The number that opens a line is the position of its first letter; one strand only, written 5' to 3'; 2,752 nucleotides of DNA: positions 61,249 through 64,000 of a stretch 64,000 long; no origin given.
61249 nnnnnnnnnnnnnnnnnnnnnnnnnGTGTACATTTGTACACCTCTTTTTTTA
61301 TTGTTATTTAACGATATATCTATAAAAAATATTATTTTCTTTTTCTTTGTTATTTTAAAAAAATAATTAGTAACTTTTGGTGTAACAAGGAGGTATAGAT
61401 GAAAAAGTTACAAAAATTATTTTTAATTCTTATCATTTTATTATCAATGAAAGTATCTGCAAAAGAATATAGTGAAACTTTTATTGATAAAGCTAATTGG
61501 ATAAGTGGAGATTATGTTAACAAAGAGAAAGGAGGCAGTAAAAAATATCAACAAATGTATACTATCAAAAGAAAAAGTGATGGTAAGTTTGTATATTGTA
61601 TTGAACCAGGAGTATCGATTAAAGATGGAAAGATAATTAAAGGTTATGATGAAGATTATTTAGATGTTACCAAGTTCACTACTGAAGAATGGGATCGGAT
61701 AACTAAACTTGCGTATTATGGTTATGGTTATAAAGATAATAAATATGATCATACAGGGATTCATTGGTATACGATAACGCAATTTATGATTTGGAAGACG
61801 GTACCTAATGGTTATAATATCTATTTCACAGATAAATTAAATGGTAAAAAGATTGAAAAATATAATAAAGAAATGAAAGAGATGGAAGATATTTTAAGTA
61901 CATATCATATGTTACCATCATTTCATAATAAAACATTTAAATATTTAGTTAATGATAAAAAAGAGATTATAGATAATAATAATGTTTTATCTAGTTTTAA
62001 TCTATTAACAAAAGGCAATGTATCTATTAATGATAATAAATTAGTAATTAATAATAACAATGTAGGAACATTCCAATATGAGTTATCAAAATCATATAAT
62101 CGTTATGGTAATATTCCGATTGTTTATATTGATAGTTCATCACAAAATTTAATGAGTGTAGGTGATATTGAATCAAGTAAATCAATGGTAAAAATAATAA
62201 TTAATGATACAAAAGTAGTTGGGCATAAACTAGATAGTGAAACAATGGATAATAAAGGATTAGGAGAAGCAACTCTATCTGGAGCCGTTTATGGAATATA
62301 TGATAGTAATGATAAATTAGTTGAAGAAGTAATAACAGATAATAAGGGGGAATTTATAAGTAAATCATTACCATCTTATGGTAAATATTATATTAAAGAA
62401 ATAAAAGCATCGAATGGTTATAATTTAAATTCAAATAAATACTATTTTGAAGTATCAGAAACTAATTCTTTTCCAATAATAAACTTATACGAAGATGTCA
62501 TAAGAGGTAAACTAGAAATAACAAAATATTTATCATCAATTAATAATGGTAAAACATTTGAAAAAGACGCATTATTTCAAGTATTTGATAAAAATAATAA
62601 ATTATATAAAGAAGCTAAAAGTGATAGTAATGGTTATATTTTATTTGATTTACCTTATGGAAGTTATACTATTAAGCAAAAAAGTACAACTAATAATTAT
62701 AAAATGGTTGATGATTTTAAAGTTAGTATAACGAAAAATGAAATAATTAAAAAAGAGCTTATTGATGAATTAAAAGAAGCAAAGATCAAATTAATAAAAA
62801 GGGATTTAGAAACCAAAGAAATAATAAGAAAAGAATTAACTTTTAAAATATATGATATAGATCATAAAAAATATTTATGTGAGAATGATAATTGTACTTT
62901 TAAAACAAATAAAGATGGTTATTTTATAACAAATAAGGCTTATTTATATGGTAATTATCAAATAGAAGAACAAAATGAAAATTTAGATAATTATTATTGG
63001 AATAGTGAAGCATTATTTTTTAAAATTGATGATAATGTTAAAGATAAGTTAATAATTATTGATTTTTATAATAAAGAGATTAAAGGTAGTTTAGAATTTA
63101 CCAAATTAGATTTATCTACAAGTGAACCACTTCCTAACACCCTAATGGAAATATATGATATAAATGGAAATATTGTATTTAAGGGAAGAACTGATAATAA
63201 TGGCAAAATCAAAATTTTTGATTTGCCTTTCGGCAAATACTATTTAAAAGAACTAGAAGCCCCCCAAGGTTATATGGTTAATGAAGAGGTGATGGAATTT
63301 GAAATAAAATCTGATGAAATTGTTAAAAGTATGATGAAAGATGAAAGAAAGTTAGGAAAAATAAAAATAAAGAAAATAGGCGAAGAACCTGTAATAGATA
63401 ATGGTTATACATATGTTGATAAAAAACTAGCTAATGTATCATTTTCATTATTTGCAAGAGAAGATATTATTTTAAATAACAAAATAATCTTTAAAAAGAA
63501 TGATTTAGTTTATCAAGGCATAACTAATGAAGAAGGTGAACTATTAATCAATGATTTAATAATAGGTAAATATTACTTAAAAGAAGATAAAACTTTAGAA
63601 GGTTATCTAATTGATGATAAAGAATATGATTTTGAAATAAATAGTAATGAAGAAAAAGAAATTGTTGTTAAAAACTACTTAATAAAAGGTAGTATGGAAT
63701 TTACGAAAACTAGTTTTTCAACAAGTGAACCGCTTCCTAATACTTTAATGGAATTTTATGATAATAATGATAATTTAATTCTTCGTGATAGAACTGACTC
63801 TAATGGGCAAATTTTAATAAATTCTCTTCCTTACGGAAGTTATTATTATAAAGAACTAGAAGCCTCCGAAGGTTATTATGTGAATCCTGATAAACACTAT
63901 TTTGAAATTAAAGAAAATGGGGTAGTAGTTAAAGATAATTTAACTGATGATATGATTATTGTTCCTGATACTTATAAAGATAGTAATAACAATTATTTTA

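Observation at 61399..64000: Putative thioester-domain adhesin with Cna-B repeats running off the window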

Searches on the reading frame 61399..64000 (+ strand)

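Call 3: search_protein_families(library=pfam, proteins=[window:61399-64000:+], max_evalue=1)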
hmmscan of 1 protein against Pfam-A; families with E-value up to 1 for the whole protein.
window:61399-64000:+ (867 aa): 8 families
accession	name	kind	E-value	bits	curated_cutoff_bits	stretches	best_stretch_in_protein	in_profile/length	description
PF17802.7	SpaA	-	8.3e-80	263.5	23.1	6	563-648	1-89/91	Prealbumin-like fold domain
PF11974.14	bMG3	-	1.3e-14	54.4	34.9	3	564-606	14-56/103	Bacterial alpha-2-macroglobulin MG3 domain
PF13620.12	CarboxypepD_reg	-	5.2e-10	40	32.3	0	295-332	16-52/82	Carboxypeptidase regulatory-like domain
PF17210.9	SdrD_B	-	6.2e-09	36.5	29.7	2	578-631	24-76/112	SdrD B-like domain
PF08341.16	TED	-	4.6e-08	33.8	22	1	65-155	2-86/102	Thioester domain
PF23193.1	NOMO_3rd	-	1.2e-05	25.8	27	0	391-435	47-92/120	NOMO third transthyretin-like domain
PF22936.1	Pol_BBD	-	0.14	12.9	27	1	190-259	11-78/81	Pol polyprotein, beta-barrel domain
PF24421.1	Ig_J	-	0.42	11.2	29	0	397-429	52-84/104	Tip attachment protein J, Ig-like domain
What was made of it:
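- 61462..62208 (+): Class II thioester domain (TED), about aa 22-270: an upper lobe plus an inserted beta-sandwich. Pfam TED 33.8 bits against 22 (call 3).
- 62209..62505 (+): Stalk domain D1 (aa 271-369), SpaA/CnaB-type. The Lys/Glu/Asn-or-Asp positions are present. Pfam SpaA (call 3).
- On Bacterial thioester domain (Pfam PF08341 TED; TIE proteins): 33.8 bits against a gathering score of 22, aa 65-155 (call 3).
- On CnaB-type isopeptide domains (Pfam SpaA PF17802): 263.5 bits over 6 stretches (call 3).
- Checked: Pfam TED gives E=4.6e-8 and 33.8 bits against a cut-off of 22 (call 3). Pfam SpaA (PF17802) scores 263 bits over 6 stretches, and SdrD_B scores 36.5 bits, above its cut-off (call 3).
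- Pfam TED is above its gathering score (call 3). Pfam SpaA scores 263 bits over 6 stretches (call 3).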

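Call 4: search_protein_families(library=ncbifam, proteins=[window:61399-64000:+], max_evalue=1)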
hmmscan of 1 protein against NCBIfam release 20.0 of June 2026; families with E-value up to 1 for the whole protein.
window:61399-64000:+ (867 aa): 4 families
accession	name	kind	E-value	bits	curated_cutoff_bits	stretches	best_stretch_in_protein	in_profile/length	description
NF058648.1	ECF_sub_HI1622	equivalog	1.1e-07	32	100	0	769-807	29-67/180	NikL family nickel/cobalt ECF transporter subunit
NF033902.0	iso_D2_wall_anc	subfamily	1.4e-07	30.7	95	2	611-641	454-484/540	SpaH/EbpB family LPXTG-anchored major pilin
TIGR04183.1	Por_Secre_tail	domain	4.1e-07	29.9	23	1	575-617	16-57/72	T9SS type A sorting domain-containing protein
NF052644.1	T9SS_DNase_Rie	equivalog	0.01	15.2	260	1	583-617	202-236/251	T9SS-dependent surface endonuclease, AS87_RS02955 family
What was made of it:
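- On Gram-positive pilin: SpaH/EbpB scores 30.7 against 95 (call 4).
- The adhesin has a sub-threshold match to the SpaH/EbpB major pilin family (30.7 bits against 95, call 4).
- Tried and rejected: The T9SS tail-domain model scored 29.9 against 23, but only over 42 residues inside a stalk domain (call 4).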

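Call 5: search_solved_structures(query=window:61399-64000:+, max_evalue=1, show_alignments=2)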
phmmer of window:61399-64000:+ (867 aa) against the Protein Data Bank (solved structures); distinct sequences matched with E-value up to 1: 18.
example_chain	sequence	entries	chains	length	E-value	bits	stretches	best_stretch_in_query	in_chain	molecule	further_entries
6fwv_A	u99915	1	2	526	8.9e-38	133.3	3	553-650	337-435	Collagen Adhesion protein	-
3rkp_A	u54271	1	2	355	2e-12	49.4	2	760-855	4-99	Collagen adhesion protein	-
3kpt_A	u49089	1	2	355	2.2e-12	49.3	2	760-855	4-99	Collagen adhesion protein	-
4oq1_A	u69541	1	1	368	2.9e-09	39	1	602-858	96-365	Cell wall surface anchor family protein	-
4p0d_A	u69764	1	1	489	1.2e-07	33.6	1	278-350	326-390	Trypsin-resistant surface T6 protein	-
9vo5_B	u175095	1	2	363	3.7e-07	32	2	581-663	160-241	SpaA-like prealbumin fold domain-containing protein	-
8bdw_A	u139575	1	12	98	4.2e-07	31.8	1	563-641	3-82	Cell surface adherence protein,collagen-binding domain, LPXTG-motif cell wall anchor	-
7k1u_A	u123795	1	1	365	7.3e-07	31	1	598-668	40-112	Collagen-binding Adhesin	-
3phs_A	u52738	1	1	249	4.1e-05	25.2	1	591-757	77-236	Cell wall surface anchor family protein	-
9lj6_A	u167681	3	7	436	0.037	15.5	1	306-357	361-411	Endocarditis and biofilm-associated pilus minor subunit EbpB | Endocarditis and biofilm-associated pilus minor subunit EbpB.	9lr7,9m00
2x5p_A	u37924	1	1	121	0.04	15.4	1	564-630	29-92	FIBRONECTIN BINDING PROTEIN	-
9oj3_A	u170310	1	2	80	0.048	15.1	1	565-639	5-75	Fibronectin binding protein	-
6m7c_A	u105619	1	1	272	0.13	13.6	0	294-368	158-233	Pilus assembly protein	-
4mls_A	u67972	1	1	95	0.13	13.6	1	565-630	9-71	Fibronectin binding protein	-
7bvx_A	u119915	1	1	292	0.15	13.4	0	294-368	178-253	Pilus assembly protein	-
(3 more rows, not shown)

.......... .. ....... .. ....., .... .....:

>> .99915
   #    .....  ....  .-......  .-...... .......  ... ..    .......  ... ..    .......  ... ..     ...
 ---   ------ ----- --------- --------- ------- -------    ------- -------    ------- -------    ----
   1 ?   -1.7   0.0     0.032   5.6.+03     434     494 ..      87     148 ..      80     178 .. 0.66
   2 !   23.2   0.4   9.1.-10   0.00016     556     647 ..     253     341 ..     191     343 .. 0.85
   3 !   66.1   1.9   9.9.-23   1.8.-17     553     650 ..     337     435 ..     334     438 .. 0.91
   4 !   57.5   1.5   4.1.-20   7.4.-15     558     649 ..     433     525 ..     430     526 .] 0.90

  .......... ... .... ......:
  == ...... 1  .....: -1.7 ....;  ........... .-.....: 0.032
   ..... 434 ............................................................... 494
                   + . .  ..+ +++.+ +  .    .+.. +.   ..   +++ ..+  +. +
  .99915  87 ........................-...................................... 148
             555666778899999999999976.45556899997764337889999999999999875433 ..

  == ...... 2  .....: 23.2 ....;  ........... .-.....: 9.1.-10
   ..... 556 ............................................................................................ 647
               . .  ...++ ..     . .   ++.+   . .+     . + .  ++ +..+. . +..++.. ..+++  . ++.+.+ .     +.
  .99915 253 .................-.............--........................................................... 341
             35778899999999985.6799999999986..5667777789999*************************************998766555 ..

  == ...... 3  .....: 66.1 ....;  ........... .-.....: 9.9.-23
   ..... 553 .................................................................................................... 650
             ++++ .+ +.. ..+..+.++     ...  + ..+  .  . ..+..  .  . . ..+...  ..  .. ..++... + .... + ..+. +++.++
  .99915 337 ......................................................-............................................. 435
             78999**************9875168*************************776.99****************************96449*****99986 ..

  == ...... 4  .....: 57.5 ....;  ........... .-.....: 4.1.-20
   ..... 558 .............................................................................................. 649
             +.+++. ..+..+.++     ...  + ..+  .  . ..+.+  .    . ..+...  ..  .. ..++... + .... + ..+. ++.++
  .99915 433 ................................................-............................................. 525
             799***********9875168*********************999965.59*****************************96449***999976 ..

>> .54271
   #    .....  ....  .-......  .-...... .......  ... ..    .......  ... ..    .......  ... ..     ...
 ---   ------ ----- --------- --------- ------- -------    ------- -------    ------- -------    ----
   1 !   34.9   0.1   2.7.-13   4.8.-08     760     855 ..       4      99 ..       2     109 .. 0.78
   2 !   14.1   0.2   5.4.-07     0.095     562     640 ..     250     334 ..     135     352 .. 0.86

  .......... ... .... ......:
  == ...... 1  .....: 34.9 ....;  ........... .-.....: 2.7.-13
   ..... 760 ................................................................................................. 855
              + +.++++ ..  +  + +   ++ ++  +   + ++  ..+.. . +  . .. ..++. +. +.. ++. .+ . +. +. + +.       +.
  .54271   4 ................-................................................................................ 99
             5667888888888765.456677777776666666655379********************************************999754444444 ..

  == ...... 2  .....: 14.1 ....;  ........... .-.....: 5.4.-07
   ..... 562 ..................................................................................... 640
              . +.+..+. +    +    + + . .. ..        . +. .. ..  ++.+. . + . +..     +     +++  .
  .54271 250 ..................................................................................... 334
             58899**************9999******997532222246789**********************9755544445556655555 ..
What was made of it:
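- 63082..63354 (+): Stalk domain D4 (aa 562-652). Lys569 and Asp648 align to BaTIE Lys384 and Asp464, an experimentally seen isopeptide pair. The Glu of YYLKE aligns to the BaTIE catalytic Glu. Call 5: alignment to 6fwv_A.
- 63682..63960 (+): Stalk domain D6 (aa 762-854), a paralog of D4 (67% DNA and 59% protein identity). PDB 3rkp and 3kpt hit aa 760-855 (call 5).
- The top PDB sequence hits are deposited as 'Collagen adhesion protein' (call 5).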
